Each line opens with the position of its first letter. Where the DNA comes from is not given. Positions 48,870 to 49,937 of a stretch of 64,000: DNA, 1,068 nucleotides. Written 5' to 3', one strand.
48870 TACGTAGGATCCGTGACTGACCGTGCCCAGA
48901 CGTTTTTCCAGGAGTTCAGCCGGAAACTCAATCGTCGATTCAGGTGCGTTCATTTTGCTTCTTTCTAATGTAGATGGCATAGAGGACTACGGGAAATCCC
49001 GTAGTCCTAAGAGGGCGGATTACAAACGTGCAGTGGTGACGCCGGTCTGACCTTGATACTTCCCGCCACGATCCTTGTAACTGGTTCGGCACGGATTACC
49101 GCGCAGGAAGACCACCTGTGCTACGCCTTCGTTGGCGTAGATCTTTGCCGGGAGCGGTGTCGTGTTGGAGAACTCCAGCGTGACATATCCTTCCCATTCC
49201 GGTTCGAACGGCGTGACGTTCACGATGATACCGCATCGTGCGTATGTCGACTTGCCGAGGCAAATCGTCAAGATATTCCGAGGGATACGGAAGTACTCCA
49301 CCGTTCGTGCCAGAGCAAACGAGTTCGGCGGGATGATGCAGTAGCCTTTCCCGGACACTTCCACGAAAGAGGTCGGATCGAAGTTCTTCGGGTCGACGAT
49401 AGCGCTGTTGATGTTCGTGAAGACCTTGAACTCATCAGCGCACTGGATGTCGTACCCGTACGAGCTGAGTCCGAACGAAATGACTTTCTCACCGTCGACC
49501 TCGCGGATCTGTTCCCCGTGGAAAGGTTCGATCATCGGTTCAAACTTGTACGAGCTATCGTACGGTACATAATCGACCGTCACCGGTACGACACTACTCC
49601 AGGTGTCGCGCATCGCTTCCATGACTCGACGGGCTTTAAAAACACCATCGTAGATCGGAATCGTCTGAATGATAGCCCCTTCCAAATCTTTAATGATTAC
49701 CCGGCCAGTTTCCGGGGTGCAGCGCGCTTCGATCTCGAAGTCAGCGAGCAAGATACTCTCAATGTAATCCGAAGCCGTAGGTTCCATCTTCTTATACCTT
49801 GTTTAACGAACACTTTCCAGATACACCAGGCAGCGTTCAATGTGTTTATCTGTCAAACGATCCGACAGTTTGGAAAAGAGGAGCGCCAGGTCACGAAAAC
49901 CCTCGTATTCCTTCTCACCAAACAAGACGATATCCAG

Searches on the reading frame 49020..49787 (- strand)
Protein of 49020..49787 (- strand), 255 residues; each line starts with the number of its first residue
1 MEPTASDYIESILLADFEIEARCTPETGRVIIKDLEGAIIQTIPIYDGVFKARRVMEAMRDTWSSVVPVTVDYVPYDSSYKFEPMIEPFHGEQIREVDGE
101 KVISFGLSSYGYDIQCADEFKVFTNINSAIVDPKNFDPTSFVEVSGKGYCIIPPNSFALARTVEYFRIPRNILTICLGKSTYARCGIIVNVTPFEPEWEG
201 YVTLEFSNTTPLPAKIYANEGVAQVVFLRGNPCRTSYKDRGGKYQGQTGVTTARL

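Call 13: search_protein_families(library=pfam, proteins=[window:49020-49787:-], max_evalue=0.01)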
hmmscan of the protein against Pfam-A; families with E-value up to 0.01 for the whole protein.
window:49020-49787:- (255 aa): 2 families
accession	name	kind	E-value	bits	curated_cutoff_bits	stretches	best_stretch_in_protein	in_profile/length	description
PF22769.1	DCD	-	1.6e-33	116.4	27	1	85-229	17-152/153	dCTP deaminase-like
PF00692.24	dUTPase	-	0.0082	16.4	22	0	149-229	23-103/129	dUTPase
